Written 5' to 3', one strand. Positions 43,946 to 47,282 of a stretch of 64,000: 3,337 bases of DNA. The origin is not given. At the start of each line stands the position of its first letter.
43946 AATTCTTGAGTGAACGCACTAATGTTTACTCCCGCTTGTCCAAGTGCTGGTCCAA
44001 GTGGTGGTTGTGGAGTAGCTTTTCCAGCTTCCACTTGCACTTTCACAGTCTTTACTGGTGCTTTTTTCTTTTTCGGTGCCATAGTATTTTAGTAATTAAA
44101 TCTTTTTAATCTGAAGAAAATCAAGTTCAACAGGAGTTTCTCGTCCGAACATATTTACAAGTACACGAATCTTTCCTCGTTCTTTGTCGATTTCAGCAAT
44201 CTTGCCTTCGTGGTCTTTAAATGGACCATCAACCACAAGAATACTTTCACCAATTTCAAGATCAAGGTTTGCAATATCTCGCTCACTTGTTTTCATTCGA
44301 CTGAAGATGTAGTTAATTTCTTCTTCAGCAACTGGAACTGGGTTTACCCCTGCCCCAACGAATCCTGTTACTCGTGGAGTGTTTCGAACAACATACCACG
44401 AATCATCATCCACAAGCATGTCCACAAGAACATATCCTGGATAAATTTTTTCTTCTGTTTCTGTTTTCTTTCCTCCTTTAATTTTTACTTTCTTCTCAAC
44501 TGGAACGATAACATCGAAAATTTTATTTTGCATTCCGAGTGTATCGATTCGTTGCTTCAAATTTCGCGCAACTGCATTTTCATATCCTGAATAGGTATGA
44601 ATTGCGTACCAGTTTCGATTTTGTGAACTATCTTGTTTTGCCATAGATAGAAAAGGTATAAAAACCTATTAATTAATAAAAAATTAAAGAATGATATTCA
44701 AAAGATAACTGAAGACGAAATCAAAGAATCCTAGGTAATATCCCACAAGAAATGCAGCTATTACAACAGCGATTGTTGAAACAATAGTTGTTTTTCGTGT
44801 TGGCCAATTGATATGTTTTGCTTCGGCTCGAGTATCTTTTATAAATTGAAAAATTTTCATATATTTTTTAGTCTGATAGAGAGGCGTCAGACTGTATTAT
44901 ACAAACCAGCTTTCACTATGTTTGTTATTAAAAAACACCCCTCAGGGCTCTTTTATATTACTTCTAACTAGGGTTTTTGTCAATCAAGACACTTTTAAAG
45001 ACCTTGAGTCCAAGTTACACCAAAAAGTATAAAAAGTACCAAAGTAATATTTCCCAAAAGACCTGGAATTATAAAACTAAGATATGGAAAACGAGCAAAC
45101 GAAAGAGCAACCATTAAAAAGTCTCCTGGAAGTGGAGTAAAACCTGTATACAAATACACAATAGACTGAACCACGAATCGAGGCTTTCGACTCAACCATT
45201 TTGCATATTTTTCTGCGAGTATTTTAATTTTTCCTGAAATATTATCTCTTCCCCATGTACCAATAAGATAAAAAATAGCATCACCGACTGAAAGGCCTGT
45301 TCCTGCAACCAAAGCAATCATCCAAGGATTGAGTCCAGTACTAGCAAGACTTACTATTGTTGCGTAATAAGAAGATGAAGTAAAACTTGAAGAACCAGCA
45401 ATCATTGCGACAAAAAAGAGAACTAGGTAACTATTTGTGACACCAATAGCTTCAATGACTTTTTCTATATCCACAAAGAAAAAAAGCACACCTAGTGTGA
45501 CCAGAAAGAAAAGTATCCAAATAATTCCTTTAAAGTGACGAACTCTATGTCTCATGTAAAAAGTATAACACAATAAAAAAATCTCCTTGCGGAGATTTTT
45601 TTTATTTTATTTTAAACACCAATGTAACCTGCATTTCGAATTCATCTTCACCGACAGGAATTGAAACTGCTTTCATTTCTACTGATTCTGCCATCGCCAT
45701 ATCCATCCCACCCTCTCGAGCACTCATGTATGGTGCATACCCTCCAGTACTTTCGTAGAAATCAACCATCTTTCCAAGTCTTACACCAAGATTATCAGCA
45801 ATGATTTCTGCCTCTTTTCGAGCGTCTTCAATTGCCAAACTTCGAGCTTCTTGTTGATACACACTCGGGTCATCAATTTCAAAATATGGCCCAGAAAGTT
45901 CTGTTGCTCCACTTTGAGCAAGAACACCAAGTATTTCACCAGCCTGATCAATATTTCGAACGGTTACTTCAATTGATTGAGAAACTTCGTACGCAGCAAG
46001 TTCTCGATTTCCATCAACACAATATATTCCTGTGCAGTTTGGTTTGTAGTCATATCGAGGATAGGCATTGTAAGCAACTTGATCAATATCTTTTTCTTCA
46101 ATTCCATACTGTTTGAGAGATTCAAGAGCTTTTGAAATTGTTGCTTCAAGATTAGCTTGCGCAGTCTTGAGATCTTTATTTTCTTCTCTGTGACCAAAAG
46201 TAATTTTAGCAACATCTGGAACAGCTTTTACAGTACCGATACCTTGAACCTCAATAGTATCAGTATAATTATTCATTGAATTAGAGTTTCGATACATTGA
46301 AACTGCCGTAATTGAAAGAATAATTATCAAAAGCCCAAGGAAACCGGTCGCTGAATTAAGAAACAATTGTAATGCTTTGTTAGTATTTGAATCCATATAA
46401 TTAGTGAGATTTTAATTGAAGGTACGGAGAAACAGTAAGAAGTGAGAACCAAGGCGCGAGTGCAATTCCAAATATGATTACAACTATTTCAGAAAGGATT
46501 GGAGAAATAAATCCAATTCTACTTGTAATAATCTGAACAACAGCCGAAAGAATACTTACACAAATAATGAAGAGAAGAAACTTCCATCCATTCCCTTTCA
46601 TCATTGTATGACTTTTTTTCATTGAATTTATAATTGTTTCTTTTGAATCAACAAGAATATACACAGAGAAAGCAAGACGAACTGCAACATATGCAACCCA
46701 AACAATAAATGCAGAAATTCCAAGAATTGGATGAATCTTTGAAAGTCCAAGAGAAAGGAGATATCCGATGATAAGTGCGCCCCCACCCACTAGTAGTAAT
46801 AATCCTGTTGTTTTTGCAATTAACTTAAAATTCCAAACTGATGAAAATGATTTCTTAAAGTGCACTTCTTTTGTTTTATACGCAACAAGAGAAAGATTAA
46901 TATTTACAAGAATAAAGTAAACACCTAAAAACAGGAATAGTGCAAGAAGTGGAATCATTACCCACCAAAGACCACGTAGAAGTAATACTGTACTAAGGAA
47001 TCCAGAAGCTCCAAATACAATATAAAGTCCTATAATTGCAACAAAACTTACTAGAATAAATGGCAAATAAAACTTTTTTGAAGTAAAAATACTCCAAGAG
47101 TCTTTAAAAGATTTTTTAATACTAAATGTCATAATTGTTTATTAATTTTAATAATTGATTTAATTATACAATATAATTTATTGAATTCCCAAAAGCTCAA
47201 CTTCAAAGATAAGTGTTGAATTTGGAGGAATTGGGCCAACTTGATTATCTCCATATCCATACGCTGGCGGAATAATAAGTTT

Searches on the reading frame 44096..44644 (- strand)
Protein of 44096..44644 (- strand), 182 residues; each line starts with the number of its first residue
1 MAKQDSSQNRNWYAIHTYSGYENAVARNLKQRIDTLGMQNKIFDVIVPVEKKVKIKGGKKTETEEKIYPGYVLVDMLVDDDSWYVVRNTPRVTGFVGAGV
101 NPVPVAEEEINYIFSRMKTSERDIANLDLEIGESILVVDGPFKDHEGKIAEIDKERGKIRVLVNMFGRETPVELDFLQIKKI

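Call 42: search_protein_families(library=pfam, proteins=[window:44096-44644:-], max_evalue=0.0001)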
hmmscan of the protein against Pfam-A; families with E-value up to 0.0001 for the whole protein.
window:44096-44644:- (182 aa): 2 families
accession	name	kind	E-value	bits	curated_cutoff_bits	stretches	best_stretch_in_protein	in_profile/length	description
PF02357.24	NusG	-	2.3e-28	99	22.2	1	11-113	2-92/93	Transcription termination factor nusG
PF00467.35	KOW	-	3e-05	24.1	22.3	1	132-160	2-30/32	KOW motif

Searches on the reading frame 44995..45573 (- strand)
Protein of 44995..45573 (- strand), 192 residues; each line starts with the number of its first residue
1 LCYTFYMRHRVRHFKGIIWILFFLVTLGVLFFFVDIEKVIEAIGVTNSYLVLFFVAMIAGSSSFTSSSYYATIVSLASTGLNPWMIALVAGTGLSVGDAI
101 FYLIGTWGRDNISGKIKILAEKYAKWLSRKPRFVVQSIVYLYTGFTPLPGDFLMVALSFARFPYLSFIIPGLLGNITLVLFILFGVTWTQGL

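Call 42: search_protein_families(library=pfam, proteins=[window:44995-45573:-], max_evalue=0.0001)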
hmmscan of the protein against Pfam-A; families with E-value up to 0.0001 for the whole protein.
window:44995-45573:- (192 aa): 1 family
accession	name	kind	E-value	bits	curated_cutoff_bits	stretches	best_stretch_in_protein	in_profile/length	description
PF09335.16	VTT_dom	-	6.4e-07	30.3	33.9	1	76-184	8-119/123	VTT domain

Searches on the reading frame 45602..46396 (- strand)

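Call 41: search_protein_families(library=pfam, proteins=[window:45602-46396:-], max_evalue=0.0001)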
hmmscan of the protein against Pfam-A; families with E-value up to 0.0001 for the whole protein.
window:45602-46396:- (264 aa): 1 family
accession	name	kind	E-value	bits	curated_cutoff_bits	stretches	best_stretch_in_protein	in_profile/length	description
PF04402.19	SIMPL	-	1.4e-48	166.3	25.2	1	48-261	1-205/205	Protein of unknown function (DUF541)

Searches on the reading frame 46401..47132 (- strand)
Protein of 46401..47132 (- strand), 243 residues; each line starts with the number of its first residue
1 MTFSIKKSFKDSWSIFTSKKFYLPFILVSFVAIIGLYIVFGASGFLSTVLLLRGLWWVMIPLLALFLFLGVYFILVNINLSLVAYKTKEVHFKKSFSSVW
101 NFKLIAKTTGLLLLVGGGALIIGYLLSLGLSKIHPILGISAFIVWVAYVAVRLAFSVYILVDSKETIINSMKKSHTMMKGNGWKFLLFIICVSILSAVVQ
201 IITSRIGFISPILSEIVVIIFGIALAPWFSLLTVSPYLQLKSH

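Call 41: search_protein_families(library=pfam, proteins=[window:46401-47132:-], max_evalue=0.0001)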
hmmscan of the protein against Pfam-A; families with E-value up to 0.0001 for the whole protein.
window:46401-47132:- (243 aa): 1 family
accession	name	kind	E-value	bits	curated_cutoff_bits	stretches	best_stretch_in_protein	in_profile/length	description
PF10110.14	GPDPase_memb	-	1.2e-05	24.7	29.6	1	135-210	164-240/321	Membrane domain of glycerophosphoryl diester phosphodiesterase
